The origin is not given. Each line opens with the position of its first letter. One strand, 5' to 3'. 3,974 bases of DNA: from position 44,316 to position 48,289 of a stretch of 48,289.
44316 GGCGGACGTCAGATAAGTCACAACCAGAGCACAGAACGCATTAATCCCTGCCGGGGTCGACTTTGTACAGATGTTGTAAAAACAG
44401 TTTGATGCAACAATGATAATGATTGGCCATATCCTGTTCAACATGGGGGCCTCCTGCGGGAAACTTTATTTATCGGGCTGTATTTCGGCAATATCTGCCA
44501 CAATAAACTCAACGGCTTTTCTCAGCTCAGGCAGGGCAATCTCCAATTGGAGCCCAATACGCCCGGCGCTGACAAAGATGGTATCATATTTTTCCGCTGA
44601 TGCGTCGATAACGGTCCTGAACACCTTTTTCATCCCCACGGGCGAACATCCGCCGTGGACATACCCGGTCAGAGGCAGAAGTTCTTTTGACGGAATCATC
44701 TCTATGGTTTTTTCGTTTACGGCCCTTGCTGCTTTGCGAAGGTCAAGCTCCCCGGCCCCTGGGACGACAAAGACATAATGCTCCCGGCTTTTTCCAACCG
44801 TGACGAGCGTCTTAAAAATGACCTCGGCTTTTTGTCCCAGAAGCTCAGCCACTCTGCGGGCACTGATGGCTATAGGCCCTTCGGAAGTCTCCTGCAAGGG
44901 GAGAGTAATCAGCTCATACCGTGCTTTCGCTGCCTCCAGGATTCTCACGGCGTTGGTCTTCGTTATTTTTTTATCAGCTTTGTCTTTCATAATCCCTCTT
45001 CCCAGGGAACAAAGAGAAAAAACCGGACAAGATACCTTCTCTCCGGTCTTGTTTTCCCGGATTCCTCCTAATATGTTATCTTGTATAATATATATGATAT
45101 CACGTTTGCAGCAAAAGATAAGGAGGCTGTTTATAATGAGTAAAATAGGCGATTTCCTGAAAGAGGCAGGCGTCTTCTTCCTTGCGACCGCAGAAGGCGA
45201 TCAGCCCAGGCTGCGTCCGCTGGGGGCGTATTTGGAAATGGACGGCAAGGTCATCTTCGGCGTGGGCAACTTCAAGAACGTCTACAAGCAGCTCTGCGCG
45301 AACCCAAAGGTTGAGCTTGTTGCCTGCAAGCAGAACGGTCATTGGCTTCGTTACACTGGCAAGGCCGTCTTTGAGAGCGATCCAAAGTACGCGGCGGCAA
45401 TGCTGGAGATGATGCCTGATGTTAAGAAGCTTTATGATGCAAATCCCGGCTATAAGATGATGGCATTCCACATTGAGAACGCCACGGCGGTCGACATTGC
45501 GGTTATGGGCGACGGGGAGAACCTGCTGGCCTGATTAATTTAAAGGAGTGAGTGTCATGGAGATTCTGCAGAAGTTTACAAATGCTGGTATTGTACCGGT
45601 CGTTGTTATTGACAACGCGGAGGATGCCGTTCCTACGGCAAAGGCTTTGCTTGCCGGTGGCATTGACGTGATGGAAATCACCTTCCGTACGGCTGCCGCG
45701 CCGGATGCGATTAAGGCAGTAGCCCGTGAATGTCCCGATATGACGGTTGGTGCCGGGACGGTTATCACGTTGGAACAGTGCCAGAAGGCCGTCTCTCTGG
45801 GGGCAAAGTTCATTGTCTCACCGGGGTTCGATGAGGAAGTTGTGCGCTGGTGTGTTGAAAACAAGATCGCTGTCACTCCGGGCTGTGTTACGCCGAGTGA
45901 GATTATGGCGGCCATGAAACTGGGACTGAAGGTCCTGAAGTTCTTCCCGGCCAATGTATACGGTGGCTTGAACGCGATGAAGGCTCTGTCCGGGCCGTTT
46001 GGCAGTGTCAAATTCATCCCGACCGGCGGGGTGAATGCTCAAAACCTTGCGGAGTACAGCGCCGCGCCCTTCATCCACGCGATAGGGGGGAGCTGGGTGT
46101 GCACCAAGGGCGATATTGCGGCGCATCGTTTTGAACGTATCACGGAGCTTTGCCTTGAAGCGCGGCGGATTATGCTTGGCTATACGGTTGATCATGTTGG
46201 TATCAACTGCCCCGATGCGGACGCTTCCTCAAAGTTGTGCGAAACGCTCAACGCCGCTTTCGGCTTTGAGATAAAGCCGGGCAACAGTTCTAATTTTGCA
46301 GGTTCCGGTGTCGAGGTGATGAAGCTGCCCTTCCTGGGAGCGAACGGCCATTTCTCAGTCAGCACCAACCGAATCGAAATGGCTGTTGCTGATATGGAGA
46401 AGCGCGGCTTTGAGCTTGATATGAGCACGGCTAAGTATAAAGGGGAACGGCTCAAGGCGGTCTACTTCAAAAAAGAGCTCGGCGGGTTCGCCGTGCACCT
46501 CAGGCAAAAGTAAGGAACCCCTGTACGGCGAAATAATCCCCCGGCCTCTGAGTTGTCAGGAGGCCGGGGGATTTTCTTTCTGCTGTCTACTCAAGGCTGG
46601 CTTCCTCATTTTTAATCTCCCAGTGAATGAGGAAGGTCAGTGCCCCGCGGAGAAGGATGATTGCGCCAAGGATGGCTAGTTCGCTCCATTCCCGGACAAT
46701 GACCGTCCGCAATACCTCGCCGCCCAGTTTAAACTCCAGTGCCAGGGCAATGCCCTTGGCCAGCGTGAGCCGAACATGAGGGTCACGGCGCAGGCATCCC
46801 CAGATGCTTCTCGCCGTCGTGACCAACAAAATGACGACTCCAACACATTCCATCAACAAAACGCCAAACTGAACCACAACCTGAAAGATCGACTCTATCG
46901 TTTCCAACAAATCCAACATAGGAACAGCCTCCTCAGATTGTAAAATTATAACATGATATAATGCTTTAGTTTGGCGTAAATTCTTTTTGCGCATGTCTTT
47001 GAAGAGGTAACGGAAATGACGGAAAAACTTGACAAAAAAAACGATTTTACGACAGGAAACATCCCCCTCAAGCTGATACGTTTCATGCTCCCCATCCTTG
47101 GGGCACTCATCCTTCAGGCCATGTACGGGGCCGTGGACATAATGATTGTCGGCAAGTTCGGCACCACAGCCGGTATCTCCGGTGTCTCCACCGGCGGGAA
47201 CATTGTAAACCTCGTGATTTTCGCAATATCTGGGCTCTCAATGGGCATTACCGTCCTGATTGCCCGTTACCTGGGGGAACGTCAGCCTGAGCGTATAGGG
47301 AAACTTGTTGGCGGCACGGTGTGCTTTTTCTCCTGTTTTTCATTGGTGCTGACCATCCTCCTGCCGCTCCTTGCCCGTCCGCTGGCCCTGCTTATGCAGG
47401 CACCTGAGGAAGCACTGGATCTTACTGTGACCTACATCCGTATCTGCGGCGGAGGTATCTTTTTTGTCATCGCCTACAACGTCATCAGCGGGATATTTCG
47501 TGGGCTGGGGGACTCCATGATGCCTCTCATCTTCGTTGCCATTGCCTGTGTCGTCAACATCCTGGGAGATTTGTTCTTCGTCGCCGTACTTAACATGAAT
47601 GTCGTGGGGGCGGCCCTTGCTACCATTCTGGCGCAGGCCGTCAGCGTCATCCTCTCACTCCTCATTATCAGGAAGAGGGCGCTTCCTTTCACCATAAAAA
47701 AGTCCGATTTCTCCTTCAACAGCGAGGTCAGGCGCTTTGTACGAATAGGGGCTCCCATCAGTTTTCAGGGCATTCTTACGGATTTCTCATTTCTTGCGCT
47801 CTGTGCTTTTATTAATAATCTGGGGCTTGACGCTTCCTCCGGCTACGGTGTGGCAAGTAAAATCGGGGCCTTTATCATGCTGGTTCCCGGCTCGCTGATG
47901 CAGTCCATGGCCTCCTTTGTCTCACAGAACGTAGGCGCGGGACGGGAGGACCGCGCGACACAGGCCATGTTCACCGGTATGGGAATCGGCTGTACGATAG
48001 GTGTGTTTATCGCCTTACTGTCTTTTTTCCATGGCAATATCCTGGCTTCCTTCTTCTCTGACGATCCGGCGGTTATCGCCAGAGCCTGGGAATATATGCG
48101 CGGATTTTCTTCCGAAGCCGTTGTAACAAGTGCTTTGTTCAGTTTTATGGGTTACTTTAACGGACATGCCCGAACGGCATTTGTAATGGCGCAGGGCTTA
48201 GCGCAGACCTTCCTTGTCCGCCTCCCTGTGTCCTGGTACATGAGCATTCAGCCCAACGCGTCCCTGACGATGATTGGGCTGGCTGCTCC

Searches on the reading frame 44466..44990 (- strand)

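Call 8: search_protein_families(library=ncbifam, proteins=[window:44466-44990:-], max_evalue=0.01)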
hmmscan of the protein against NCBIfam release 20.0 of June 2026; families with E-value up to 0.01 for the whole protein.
window:44466-44990:- (174 aa): 3 families
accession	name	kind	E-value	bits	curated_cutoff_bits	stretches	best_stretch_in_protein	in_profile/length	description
TIGR00011.1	YbaK_EbsC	equivalog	7e-46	155.7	153.25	1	12-167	1-151/152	Cys-tRNA(Pro) deacylase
NF007951.0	PRK10670.1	equivalog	9.8e-27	93.8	243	1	12-169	2-157/159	Cys-tRNA(Pro)/Cys-tRNA(Cys) deacylase YbaK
NF006625.0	PRK09194.1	equivalog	6.8e-09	35.2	558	1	34-170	250-384/559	proline--tRNA ligase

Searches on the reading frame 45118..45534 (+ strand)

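Call 61: search_protein_families(library=pfam, proteins=[window:45118-45534:+], max_evalue=0.001)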
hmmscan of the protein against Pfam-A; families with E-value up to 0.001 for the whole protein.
window:45118-45534:+ (138 aa): 1 family
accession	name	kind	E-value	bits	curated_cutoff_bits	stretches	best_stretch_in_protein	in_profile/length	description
PF01243.27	PNPOx_N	-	6.8e-11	43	28.1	1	9-123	4-117/120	Pyridoxamine 5'-phosphate oxidase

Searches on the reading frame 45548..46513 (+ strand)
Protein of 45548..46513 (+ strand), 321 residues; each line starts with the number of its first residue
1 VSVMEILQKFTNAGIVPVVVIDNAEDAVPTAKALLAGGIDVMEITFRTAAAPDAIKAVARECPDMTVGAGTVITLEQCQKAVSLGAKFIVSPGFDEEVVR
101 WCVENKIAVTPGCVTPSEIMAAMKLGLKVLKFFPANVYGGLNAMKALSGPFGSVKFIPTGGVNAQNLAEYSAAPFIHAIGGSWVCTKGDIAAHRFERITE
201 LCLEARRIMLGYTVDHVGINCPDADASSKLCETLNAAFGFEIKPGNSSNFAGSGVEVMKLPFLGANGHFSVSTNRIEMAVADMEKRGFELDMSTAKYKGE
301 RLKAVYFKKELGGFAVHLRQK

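Call 8: search_protein_families(library=ncbifam, proteins=[window:45548-46513:+], max_evalue=0.01)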
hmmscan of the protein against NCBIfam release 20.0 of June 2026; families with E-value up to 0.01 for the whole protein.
window:45548-46513:+ (321 aa): 9 families
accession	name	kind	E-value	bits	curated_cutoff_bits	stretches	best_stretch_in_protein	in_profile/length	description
TIGR01182.1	eda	subfamily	2.2e-74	249.2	156.05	1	8-206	3-201/204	bifunctional 4-hydroxy-2-oxoglutarate aldolase/2-dehydro-3-deoxy-phosphogluconate aldolase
NF004325.0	PRK05718.1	subfamily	3.5e-74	248.7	241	1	4-207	6-209/213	keto-hydroxyglutarate-aldolase/keto-deoxy-phosphogluconate aldolase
NF004673.0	PRK06015.1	equivalog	4.6e-57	193.2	320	1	7-206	9-208/212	2-dehydro-3-deoxy-phosphogluconate aldolase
NF041633.1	trifunc_aldol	exception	1.1e-49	169.4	700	1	6-208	2-216/580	KHG/KDPG aldolase/sugar kinase fusion protein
NF005119.0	PRK06552.1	subfamily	1.1e-42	145.9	238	1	1-200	1-200/213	bifunctional 2-keto-4-hydroxyglutarate aldolase/2-keto-3-deoxy-6-phosphogluconate aldolase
NF005673.0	PRK07455.1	equivalog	9.8e-39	132.7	232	1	8-201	8-201/213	bifunctional 4-hydroxy-2-oxoglutarate aldolase/2-dehydro-3-deoxy-phosphogluconate aldolase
NF005499.0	PRK07114.1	equivalog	2.3e-35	122.3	275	1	3-208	6-216/223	bifunctional 4-hydroxy-2-oxoglutarate aldolase/2-dehydro-3-deoxy-phosphogluconate aldolase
NF006600.0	PRK09140.1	subfamily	2e-31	108.9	207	1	16-188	14-187/210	2-dehydro-3-deoxy-6-phosphogalactonate aldolase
TIGR02129.1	hisA_euk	equivalog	0.0017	18.1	229.3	1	159-207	83-131/255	phosphoribosylformimino-5-aminoimidazole carboxamide ribotide isomerase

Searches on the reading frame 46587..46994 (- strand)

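Call 8: search_protein_families(library=ncbifam, proteins=[window:46587-46994:-], max_evalue=0.01)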
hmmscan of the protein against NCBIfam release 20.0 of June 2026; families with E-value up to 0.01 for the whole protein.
window:46587-46994:- (135 aa): 0 families

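Call 61: search_protein_families(library=pfam, proteins=[window:46587-46994:-], max_evalue=0.001)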
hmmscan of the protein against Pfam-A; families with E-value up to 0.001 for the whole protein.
window:46587-46994:- (135 aa): 1 family
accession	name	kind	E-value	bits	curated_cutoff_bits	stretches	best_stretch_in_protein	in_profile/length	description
PF07784.16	DUF1622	-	4.7e-19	68.6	24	1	69-127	20-78/78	Protein of unknown function (DUF1622)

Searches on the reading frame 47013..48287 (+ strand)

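Call 61: search_protein_families(library=pfam, proteins=[window:47013-48287:+], max_evalue=0.001)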
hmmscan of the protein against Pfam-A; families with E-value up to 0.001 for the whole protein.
window:47013-48287:+ (425 aa): 1 family
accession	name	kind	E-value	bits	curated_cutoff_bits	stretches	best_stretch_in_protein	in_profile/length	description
PF01554.23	MatE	-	6.9e-50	169.3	24.9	2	27-185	1-158/161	MatE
